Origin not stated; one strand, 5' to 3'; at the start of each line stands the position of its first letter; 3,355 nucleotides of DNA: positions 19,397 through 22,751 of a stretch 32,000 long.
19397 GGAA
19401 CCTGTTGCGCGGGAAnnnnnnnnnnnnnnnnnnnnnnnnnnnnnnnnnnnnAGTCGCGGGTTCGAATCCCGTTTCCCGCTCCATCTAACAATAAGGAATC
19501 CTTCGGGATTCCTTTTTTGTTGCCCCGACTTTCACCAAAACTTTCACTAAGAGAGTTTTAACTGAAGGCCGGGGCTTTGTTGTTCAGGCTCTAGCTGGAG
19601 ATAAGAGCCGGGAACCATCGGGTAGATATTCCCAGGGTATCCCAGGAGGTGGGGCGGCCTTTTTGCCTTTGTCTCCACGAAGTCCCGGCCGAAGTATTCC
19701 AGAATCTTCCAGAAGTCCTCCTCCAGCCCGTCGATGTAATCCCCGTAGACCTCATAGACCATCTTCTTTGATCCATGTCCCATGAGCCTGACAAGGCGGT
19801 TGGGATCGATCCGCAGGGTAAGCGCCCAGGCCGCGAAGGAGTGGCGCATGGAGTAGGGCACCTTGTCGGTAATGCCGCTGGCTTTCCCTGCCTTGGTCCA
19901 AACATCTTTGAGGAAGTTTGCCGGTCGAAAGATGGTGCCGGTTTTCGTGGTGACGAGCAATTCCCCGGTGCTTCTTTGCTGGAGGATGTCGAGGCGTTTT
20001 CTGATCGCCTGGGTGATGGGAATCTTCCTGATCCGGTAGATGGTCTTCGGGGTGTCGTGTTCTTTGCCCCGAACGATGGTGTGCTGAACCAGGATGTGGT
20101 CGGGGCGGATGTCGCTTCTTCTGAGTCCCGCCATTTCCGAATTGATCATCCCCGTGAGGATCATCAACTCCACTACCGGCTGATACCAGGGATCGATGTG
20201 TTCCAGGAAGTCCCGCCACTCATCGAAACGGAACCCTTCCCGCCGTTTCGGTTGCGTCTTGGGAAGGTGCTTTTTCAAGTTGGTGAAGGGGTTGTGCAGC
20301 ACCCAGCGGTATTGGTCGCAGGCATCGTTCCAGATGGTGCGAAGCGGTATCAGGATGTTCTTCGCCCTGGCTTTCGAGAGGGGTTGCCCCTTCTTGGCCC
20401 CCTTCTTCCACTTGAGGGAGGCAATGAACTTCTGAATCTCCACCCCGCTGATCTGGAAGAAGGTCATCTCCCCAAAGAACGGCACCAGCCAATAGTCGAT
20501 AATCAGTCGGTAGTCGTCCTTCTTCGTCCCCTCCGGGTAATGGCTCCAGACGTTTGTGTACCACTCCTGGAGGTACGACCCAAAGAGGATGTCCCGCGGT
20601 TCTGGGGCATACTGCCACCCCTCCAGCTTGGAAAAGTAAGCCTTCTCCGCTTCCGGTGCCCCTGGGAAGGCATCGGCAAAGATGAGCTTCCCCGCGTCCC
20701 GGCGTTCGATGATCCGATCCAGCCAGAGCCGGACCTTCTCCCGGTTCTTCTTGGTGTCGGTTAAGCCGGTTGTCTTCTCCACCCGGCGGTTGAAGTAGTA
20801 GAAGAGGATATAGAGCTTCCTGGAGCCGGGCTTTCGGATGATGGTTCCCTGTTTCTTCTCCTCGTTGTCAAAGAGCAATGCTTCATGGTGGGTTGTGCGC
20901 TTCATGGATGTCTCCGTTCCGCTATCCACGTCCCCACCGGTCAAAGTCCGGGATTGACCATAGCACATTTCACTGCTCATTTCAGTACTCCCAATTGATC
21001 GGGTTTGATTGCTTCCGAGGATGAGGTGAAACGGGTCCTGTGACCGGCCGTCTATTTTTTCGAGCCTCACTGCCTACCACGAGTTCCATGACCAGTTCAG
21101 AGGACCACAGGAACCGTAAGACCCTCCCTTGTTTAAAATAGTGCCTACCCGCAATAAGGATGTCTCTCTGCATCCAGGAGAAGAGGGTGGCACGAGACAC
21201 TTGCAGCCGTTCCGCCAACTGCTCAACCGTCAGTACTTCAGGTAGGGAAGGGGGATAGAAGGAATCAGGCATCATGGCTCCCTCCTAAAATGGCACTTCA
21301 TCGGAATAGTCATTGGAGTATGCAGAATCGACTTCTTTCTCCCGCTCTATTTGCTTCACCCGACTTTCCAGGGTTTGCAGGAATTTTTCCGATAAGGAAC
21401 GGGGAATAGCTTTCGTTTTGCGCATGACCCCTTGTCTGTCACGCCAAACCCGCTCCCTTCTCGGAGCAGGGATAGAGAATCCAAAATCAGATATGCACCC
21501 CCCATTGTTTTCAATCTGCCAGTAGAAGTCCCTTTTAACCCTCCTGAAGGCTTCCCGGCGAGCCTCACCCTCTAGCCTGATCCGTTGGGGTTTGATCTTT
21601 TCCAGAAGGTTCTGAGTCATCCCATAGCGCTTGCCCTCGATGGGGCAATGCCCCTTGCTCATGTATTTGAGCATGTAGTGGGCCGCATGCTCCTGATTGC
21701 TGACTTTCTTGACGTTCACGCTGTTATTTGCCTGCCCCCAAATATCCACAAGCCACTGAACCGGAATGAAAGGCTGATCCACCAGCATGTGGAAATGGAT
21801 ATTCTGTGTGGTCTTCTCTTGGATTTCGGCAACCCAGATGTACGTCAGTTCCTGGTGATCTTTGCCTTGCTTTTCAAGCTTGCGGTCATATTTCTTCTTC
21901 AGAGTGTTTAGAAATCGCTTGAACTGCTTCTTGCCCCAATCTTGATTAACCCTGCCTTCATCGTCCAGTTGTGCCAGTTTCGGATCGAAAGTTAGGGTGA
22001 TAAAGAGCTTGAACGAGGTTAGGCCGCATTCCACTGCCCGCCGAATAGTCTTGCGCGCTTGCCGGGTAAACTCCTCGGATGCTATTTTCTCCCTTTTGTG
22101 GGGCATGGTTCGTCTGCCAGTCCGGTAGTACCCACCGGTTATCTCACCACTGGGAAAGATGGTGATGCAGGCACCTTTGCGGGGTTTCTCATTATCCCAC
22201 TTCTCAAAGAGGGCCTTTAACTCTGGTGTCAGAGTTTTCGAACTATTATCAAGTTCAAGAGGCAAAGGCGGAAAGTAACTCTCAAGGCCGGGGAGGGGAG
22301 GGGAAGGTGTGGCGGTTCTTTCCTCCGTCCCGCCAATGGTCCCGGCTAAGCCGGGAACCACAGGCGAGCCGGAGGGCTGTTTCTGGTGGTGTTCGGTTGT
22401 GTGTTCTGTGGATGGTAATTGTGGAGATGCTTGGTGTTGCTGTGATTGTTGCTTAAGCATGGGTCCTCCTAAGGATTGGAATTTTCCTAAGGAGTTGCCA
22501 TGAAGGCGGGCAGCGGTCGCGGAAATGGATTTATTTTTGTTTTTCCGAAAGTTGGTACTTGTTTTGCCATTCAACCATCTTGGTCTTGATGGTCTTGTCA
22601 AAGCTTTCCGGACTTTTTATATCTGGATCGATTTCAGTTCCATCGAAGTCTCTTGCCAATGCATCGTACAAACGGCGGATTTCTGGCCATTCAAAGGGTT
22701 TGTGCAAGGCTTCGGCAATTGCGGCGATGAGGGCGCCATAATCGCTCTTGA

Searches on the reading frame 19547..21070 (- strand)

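Call 13: search_protein_families(library=pfam, proteins=[window:19547-21070:-], max_evalue=0.01)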
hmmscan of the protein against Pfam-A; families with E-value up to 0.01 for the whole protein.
window:19547-21070:- (507 aa): 3 families
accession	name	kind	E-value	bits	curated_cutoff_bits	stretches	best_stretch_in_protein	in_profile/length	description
PF00589.27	Phage_integrase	-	3.2e-10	40.5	27.1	1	283-442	6-165/172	Phage integrase family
PF12167.14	Arm-DNA-bind_2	-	9.2e-10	38.8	22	1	77-137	4-63/65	Arm DNA-binding domain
PF14659.12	Phage_int_SAM_3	-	0.00023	21.8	22.6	1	163-219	2-57/58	Phage integrase, N-terminal SAM-like domain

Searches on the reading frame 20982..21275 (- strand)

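Call 13: search_protein_families(library=pfam, proteins=[window:20982-21275:-], max_evalue=0.01)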
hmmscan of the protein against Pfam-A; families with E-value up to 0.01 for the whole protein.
window:20982-21275:- (97 aa): 5 families
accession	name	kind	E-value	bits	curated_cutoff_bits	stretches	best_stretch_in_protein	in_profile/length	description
PF12728.13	HTH_17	-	2e-05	25.2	27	1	14-57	1-48/51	Helix-turn-helix domain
PF23125.1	Xre-MbcA-ParS_M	-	0.0047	17.1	27.8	1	19-45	6-32/51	Antitoxin Xre/MbcA/ParS-like, middle domain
PF13384.12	HTH_23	-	0.005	17.1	24.6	1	14-37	17-40/50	Homeodomain-like domain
PF13022.12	HTH_Tnp_1_2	-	0.0057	17.2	27.9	1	15-41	27-53/122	Helix-turn-helix of insertion element transposase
PF08279.18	HTH_11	-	0.0074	16.6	25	0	15-31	16-32/55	HTH domain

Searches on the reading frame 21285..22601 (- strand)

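Call 13: search_protein_families(library=pfam, proteins=[window:21285-22601:-], max_evalue=0.01)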
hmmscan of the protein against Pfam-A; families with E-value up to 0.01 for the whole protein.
window:21285-22601:- (438 aa): 2 families
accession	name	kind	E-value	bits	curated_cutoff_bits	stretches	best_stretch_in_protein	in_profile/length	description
PF23343.2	REP_ORF2-G2P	-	8e-18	65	27.8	1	199-317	2-98/99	Replication-associated protein ORF2/G2P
PF11726.14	YagK_YfjJ_C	-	0.0005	20.5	25.8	1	225-277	26-83/170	YagK/YfjJ C-terminal domain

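Call 18: search_protein_families(library=padloc, proteins=[window:21285-22601:-], max_evalue=0.01)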
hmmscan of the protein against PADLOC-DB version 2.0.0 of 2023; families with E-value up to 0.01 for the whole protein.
window:21285-22601:- (438 aa): 0 families

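Call 79: search_protein_families(library=phrogs, proteins=[window:21285-22601:-], max_evalue=0.001)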
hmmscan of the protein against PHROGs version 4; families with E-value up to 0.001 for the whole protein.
window:21285-22601:- (438 aa): 2 families
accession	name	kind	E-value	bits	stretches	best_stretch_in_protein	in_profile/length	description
phrog_3584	-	DNA, RNA and nucleotide metabolism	1.7e-15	58.2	1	170-361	40-226/265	replication initiation protein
phrog_942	-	DNA, RNA and nucleotide metabolism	0.00082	19.8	1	182-319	103-239/501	replication initiation protein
